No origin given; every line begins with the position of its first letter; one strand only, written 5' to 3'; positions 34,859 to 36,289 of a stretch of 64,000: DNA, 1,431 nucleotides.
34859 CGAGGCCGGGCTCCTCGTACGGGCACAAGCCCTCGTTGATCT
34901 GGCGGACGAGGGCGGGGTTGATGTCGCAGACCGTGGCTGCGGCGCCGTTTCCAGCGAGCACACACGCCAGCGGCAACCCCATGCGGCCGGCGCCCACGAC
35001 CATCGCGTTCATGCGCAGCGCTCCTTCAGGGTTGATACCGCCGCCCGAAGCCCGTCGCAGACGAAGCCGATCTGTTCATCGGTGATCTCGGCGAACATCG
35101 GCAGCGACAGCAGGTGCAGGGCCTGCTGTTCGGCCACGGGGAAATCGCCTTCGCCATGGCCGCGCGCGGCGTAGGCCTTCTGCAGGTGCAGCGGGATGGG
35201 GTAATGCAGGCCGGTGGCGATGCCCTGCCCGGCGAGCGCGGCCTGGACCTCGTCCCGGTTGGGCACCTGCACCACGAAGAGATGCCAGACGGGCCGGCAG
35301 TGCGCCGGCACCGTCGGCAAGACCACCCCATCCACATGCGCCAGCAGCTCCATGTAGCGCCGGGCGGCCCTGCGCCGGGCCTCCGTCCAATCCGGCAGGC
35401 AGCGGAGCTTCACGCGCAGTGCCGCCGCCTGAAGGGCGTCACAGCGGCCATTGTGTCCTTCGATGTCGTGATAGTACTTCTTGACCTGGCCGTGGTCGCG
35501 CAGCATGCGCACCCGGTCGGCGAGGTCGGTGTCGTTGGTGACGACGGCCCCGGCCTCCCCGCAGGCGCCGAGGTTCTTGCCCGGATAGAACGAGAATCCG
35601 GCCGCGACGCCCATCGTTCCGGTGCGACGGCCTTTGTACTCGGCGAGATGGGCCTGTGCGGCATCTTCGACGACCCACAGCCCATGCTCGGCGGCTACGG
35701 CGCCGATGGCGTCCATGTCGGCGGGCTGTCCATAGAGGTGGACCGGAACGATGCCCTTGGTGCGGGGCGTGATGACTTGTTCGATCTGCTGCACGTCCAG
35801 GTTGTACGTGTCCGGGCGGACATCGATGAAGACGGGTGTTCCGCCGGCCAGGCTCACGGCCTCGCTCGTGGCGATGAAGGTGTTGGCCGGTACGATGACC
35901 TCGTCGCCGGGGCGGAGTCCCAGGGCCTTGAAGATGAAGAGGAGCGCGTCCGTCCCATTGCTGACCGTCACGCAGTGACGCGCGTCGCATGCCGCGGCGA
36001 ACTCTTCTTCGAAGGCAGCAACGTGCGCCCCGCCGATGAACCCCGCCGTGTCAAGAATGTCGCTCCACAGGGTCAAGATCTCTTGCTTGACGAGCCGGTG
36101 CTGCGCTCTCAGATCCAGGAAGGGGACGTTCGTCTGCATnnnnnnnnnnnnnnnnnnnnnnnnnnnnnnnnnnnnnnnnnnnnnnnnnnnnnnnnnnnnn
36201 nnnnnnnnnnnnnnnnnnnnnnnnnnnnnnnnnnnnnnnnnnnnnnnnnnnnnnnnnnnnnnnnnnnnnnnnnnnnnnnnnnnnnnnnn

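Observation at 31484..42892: Three degenerate GGDEF-like domains embedded in the EPS operon, one fused to the priming sugar transferase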

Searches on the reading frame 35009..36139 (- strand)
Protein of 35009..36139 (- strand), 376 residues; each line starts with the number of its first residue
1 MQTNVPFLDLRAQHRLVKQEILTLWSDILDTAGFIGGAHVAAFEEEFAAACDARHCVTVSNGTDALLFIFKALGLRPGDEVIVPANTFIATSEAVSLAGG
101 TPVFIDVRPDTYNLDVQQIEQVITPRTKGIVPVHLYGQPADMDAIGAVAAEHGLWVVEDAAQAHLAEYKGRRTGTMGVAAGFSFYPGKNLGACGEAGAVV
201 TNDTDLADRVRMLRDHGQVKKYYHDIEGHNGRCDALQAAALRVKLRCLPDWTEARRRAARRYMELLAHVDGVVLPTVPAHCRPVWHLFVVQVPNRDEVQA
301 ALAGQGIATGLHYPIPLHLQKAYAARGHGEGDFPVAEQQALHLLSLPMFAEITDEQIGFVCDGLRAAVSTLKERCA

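Call 5: search_protein_families(library=pfam, max_evalue=1, proteins=[window:35009-36139:-])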
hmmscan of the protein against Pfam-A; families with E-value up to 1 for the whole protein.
window:35009-36139:- (376 aa): 6 families
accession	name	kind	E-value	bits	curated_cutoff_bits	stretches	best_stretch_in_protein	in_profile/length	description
PF01041.23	DegT_DnrJ_EryC1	-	1.6e-117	393.2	19.8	1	19-364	5-359/360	DegT/DnrJ/EryC1/StrS aminotransferase family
PF00155.27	Aminotran_1_2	-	1.1e-11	45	19.7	1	40-272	44-293/361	Aminotransferase class I and II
PF01212.27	Beta_elim_lyase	-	7.2e-07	29.2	27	1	39-162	33-171/288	Beta-eliminating lyase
PF00266.25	Aminotran_5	-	1.7e-06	27.7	21.5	1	46-164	54-180/371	Aminotransferase class-V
PF01276.26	OKR_DC_1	-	0.0011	18.3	27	1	44-113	72-141/417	Orn/Lys/Arg decarboxylase, major domain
PF20914.2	DNA_pol_IIIA_C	-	0.076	13.3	22.5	1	119-141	2-24/52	DNA polymerase III subunit alpha, C-terminal domain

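Call 6: search_protein_families(library=ncbifam, max_evalue=1, proteins=[window:35009-36139:-])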
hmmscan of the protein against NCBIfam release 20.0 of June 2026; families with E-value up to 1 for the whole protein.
window:35009-36139:- (376 aa): 46 families (the best 25 are shown)
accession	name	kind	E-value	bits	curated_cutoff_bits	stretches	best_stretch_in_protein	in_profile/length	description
TIGR03588.1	PseC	equivalog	3.2e-73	246.8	423.5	1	26-366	18-378/380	UDP-4-amino-4,6-dideoxy-N-acetyl-beta-L-altrosamine transaminase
NF008687.0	PRK11706.1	equivalog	2e-69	234.2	375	1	40-365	33-371/375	dTDP-4-amino-4,6-dideoxygalactose transaminase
NF008658.2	PRK11658.1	equivalog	9e-65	218.7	631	1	23-367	18-376/379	UDP-4-amino-4-deoxy-L-arabinose aminotransferase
TIGR04427.1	PLP_DesI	equivalog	4e-60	204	650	1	36-369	50-384/390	dTDP-4-dehydro-6-deoxyglucose aminotransferase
TIGR04181.1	NHT_00031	hypoth_equivalog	1e-58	199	420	1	36-347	28-357/359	LegC family aminotransferase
TIGR02379.1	ECA_wecE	subfamily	1.4e-58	198.5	434.85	1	52-362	45-369/376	dTDP-4-amino-4,6-dideoxy-D-glucose transaminase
NF011936.0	PRK15407.1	equivalog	3.3e-48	164.5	423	2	20-218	48-252/440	lipopolysaccharide biosynthesis protein RfbH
NF006569.0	PRK09082.1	subfamily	9.4e-12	44.7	420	1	43-166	80-209/386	methionine aminotransferase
NF041364.1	GntC_guanitoxin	equivalog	2.9e-11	42.9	415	1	45-167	52-181/356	guanitoxin biosynthesis PLP-dependent (S)-gamma-hydroxy-L-arginine cyclodehydratase GntC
NF005817.0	PRK07683.1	equivalog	7.6e-11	41.3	575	1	57-160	92-201/387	aminotransferase A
NF004770.0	PRK06108.1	subfamily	3.6e-10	39.2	422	1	43-165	86-215/396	pyridoxal phosphate-dependent aminotransferase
NF005816.0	PRK07682.1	equivalog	5e-10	38.6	620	1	52-166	88-209/390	aminotransferase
NF006488.0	PRK08912.1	equivalog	5.2e-09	35.5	498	1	51-166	84-205/387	aminotransferase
NF005305.0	PRK06836.1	equivalog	1.3e-08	34.5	376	1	43-131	88-175/396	pyridoxal phosphate-dependent aminotransferase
NF004621.0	PRK05957.1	equivalog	1.4e-08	33.9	498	1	53-134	88-168/389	pyridoxal phosphate-dependent aminotransferase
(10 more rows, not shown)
